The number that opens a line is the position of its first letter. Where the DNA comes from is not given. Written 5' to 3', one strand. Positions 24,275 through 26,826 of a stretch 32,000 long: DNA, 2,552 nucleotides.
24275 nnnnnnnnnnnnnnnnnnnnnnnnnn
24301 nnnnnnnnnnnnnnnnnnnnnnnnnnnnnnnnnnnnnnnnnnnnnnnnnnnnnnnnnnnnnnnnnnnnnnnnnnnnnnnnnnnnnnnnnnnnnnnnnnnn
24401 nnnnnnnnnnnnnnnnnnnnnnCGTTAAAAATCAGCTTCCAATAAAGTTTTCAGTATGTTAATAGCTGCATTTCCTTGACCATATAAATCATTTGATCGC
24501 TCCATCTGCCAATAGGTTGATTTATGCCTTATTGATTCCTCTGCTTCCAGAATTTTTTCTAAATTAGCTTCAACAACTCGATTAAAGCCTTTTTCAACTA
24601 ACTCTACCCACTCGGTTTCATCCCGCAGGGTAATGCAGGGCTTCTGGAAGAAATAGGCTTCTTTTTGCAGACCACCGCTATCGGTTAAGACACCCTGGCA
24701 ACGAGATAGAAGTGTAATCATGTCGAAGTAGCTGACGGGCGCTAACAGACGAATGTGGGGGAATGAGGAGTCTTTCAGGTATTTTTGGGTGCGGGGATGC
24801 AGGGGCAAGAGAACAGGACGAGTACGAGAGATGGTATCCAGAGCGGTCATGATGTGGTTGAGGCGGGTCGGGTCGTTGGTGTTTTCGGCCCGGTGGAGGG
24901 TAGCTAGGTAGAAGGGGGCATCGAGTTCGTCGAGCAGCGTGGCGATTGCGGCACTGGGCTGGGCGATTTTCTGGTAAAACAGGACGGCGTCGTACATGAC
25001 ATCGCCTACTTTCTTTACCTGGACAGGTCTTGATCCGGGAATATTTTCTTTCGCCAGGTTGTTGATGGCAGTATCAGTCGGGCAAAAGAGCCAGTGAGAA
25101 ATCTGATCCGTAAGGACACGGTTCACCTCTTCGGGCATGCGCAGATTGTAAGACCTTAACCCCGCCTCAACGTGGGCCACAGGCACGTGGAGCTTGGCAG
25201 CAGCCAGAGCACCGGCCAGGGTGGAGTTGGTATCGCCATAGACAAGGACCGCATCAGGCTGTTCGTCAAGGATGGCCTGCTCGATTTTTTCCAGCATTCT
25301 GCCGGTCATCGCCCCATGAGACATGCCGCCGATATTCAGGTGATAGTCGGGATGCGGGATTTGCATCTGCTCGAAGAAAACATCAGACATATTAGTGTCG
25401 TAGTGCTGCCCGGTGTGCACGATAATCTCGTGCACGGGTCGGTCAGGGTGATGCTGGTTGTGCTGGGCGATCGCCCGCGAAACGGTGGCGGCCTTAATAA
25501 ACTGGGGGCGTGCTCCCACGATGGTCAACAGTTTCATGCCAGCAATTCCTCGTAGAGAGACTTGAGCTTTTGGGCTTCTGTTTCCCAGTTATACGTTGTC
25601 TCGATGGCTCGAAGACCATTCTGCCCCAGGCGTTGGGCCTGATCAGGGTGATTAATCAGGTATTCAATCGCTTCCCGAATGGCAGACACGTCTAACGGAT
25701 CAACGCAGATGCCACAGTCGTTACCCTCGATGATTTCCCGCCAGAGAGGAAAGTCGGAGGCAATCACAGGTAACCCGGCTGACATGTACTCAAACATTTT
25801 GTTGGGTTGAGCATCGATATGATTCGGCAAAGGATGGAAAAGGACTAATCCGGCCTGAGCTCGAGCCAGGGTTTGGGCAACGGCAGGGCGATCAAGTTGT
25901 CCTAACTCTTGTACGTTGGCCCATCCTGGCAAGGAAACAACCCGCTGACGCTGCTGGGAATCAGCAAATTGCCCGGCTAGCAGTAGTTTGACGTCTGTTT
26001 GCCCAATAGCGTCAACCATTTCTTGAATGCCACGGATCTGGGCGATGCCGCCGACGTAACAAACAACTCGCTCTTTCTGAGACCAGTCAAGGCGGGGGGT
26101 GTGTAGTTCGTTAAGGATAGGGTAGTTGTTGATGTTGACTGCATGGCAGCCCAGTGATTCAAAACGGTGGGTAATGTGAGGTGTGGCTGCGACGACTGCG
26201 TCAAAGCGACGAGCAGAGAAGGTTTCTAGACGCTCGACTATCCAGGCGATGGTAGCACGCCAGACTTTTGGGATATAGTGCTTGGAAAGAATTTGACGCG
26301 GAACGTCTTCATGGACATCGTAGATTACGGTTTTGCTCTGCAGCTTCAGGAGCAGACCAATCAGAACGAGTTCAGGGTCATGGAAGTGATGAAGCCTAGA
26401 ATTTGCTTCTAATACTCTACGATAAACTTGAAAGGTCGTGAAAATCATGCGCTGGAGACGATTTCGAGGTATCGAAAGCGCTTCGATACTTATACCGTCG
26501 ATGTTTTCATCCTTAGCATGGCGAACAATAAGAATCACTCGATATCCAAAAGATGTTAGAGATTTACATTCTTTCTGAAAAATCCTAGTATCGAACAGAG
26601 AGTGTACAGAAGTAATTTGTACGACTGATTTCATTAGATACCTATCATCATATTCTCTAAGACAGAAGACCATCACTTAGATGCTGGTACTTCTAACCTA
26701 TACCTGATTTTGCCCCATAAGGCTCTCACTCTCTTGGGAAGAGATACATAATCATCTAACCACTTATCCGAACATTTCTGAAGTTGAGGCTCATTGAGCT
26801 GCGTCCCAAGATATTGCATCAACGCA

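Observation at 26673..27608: Homologue of animal heparan-sulfate D-glucuronyl C5-epimerase inside a cyanobacterial glycan cluster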

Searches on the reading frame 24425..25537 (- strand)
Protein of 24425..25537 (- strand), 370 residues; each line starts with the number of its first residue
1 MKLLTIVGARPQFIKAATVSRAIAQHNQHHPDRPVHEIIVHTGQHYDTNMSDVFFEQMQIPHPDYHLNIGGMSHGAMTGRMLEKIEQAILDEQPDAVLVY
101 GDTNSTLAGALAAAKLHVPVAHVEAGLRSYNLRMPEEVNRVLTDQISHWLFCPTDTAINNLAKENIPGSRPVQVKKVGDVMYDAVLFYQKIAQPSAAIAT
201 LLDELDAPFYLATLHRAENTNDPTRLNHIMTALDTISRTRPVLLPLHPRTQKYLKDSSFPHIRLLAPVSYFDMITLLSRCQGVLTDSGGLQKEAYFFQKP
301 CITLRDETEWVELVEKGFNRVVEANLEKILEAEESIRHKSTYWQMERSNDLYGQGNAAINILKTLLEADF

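Call 5: search_protein_families(library=pfam, proteins=[window:24425-25537:-], max_evalue=0.01)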
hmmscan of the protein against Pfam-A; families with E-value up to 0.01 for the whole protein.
window:24425-25537:- (370 aa): 2 families
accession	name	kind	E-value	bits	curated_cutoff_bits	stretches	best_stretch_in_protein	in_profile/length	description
PF02350.25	Epimerase_2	-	5.2e-110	368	30.6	1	33-365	7-346/347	UDP-N-acetylglucosamine 2-epimerase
PF13579.12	Glyco_trans_4_4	-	0.0029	18.4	29.7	1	63-127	41-104/158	Glycosyl transferase 4-like domain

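Call 6: search_protein_families(library=ncbifam, proteins=[window:24425-25537:-], max_evalue=0.01)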
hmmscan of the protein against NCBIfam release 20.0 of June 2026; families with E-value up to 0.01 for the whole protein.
window:24425-25537:- (370 aa): 3 families
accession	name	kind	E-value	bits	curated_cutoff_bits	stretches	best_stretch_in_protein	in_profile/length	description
TIGR00236.1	wecB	equivalog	9.6e-93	311.2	210.15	1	1-366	1-363/366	non-hydrolyzing UDP-N-acetylglucosamine 2-epimerase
TIGR03568.1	NeuC_NnaA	equivalog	6e-17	61.6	235.9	1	2-365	2-365/365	UDP-N-acetylglucosamine 2-epimerase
TIGR01426.2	MGT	subfamily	0.0096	15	260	0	75-126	75-123/393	macrolide family glycosyltransferase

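Call 32: search_solved_structures(query=window:24425-25537:-, max_evalue=1e-20)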
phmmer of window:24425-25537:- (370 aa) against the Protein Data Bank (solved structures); distinct sequences matched with E-value up to 1e-20: 24.
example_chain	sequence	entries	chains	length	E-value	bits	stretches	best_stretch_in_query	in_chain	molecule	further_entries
8sxv_A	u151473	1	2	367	2.3e-110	372.4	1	2-361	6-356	UDP-2,3-diacetamido-2,3-dideoxy-glucuronic acid-2-epimerase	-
8sxy_A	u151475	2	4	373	2.4e-110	372.3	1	2-361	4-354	UDP-2,3-diacetamido-2,3-dideoxy-glucuronic acid-2-epimerase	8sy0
8sxw_A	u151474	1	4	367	1.1e-109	370.1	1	2-361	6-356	UDP-2,3-diacetamido-2,3-dideoxy-glucuronic acid-2-epimerase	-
8sy9_A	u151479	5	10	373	1.2e-109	370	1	2-361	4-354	UDP-2,3-diacetamido-2,3-dideoxy-glucuronic acid-2-epimerase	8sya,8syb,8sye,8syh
8syd_A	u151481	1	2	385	1.3e-109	369.9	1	2-361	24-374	UDP-2,3-diacetamido-2,3-dideoxy-glucuronic acid-2-epimerase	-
4neq_A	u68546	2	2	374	2.4e-84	286.8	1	1-353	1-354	UDP-N-acetylglucosamine 2-epimerase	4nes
6vlb_A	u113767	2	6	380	4.7e-48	167.4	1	1-367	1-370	UDP-N-acetylglucosamine 2-epimerase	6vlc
7ya2_A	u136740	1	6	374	4.8e-46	160.8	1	1-334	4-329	Capsular polysaccharide synthesis enzyme CapG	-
5enz_A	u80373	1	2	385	7e-45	157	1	2-362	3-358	UDP-GlcNAc 2-epimerase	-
1f6d_A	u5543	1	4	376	7.4e-45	156.9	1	1-365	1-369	UDP-N-ACETYLGLUCOSAMINE 2-EPIMERASE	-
1vgv_A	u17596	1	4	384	7.9e-45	156.8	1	1-365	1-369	UDP-N-acetylglucosamine 2-epimerase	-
4hwg_A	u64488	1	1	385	1.3e-44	156.1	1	1-339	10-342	UDP-N-acetylglucosamine 2-epimerase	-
5dld_A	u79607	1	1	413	8e-43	150.2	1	2-366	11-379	UDP-N-Acetylglucosamine 2-epimerase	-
3dzc_A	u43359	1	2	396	1.4e-42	149.4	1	2-362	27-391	UDP-N-acetylglucosamine 2-epimerase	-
9cm8_A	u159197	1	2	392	6e-39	137.5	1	2-367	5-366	UDP-N-acetylglucosamine 2-epimerase (non-hydrolyzing)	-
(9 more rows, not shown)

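Call 54: search_solved_structures(query=window:24425-25537:-, max_evalue=1e-100, show_alignments=1)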
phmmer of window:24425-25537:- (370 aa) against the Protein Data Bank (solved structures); distinct sequences matched with E-value up to 1e-100: 5.
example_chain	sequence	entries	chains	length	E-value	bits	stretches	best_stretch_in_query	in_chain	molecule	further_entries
8sxv_A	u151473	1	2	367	2.3e-110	372.4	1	2-361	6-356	UDP-2,3-diacetamido-2,3-dideoxy-glucuronic acid-2-epimerase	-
8sxy_A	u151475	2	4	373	2.4e-110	372.3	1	2-361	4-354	UDP-2,3-diacetamido-2,3-dideoxy-glucuronic acid-2-epimerase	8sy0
8sxw_A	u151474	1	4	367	1.1e-109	370.1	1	2-361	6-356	UDP-2,3-diacetamido-2,3-dideoxy-glucuronic acid-2-epimerase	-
8sy9_A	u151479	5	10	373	1.2e-109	370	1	2-361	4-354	UDP-2,3-diacetamido-2,3-dideoxy-glucuronic acid-2-epimerase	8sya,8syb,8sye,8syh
8syd_A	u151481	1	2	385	1.3e-109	369.9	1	2-361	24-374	UDP-2,3-diacetamido-2,3-dideoxy-glucuronic acid-2-epimerase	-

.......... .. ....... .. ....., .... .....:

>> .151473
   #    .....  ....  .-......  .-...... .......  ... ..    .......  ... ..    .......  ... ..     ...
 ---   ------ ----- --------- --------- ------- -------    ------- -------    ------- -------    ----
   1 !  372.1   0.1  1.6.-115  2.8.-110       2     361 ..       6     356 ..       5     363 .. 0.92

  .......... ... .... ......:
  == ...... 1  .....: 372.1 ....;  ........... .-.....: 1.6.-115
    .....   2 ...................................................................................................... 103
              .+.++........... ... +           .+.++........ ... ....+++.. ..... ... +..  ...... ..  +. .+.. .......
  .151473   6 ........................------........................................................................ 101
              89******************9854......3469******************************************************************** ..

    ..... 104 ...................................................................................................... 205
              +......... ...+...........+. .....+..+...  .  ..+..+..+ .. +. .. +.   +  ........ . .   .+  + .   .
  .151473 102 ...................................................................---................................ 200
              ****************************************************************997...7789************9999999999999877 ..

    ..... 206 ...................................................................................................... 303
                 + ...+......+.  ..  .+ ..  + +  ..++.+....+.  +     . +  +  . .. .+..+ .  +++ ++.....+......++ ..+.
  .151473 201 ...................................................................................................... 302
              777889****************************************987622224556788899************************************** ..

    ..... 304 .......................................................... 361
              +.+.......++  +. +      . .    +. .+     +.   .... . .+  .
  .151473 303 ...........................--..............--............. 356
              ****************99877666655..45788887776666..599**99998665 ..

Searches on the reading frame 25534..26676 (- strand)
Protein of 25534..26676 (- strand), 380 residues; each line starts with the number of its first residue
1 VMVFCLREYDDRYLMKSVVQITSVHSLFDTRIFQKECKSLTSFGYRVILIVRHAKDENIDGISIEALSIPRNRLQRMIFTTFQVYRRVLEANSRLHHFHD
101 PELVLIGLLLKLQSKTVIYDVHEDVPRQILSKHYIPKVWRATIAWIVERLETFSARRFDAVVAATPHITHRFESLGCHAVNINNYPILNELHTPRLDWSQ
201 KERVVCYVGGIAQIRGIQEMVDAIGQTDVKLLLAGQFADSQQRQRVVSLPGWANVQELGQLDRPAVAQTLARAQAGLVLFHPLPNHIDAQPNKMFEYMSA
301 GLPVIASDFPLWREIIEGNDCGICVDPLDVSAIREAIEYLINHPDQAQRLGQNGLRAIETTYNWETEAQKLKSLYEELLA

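Call 5: search_protein_families(library=pfam, proteins=[window:25534-26676:-], max_evalue=0.01)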
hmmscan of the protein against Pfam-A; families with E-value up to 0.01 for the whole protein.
window:25534-26676:- (380 aa): 6 families
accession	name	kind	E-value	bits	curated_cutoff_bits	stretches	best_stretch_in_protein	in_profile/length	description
PF00534.26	Glycos_transf_1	-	3.1e-16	59.8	26.4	1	195-354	8-169/172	Glycosyl transferases group 1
PF13692.12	Glyco_trans_1_4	-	2.9e-14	54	27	1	203-342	2-141/142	Glycosyl transferases group 1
PF13524.12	Glyco_trans_1_2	-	2.1e-11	44.4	25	1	219-371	4-142/144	Glycosyl transferase-like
PF13579.12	Glyco_trans_4_4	-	5.3e-09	37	29.7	1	36-182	10-152/158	Glycosyl transferase 4-like domain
PF13439.12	Glyco_transf_4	-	3.4e-07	30.9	28.5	1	37-179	12-156/170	Glycosyltransferase Family 4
PF22772.2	WsaF_C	-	0.0036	17.6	27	1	224-337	32-132/133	WsaF, C-terminal domain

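Call 6: search_protein_families(library=ncbifam, proteins=[window:25534-26676:-], max_evalue=0.01)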
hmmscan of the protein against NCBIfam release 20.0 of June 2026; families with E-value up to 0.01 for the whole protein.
window:25534-26676:- (380 aa): 21 families
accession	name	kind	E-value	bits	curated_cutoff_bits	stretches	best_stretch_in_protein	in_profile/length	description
NF053787.1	GlcN_PG_synth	equivalog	3.6e-13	49.1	480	1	117-379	109-360/361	N-acetylglucosaminyl phosphatidylglycerol synthase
TIGR04063.1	stp3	hypoth_equivalog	2.3e-12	46.5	442.05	1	200-379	211-396/397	TIGR04063 family PEP-CTERM/XrtA system glycosyltransferase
NF041876.1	EPS_EpsE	equivalog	3.2e-12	46.4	400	1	252-371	275-389/389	exopolysaccharide biosynthesis GT4 family glycosyltransferase EpsE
TIGR03088.1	stp2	hypoth_equivalog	6e-11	42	409.05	1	225-379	226-374/374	TIGR03088 family PEP-CTERM/XrtA system glycosyltransferase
TIGR02472.1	sucr_P_syn_N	equivalog_domain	1.3e-09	37.4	576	1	294-370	357-433/439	sucrose-phosphate synthase, putative, glycosyltransferase domain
NF041010.1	glycosy_Agl16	equivalog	2.4e-09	36.5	575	1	131-378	110-351/352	glycosylation protein Agl16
TIGR03999.1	thiol_BshA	equivalog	5.2e-09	35.5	273.7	1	196-379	193-374/375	N-acetyl-alpha-D-glucosaminyl L-malate synthase BshA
TIGR02149.1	glgA_Coryne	subfamily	5.3e-09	35.7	302.4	1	295-378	301-390/391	glycogen synthase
NF038229.1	Glyco4_Geo_Pelo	equivalog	6.6e-09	35.2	400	1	225-379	189-337/338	GPMC system family 4 glycosyltransferase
NF047684.1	TeichurnBiosyTuaC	equivalog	2.2e-08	33.5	550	1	195-379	212-390/391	teichuronic acid biosynthesis protein TuaC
NF007640.0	PRK10307.1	subfamily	2.8e-07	29.8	276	1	144-368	158-397/411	WcaI family glycosyltransferase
TIGR02470.1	sucr_synth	equivalog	6.2e-07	27.9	810.4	1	293-374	659-744/784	sucrose synthase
NF038298.1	EPS_HpsO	equivalog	7.1e-07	28.3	575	1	294-379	305-388/388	hormogonium polysaccharide biosynthesis glycosyltransferase HpsO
TIGR03449.1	mycothiol_MshA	equivalog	7.3e-07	28.4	462.5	1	195-378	213-403/406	D-inositol-3-phosphate glycosyltransferase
NF038295.1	EPS_HpsP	equivalog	1.1e-06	27.9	550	1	295-378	305-387/388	hormogonium polysaccharide biosynthesis glycosyltransferase HpsP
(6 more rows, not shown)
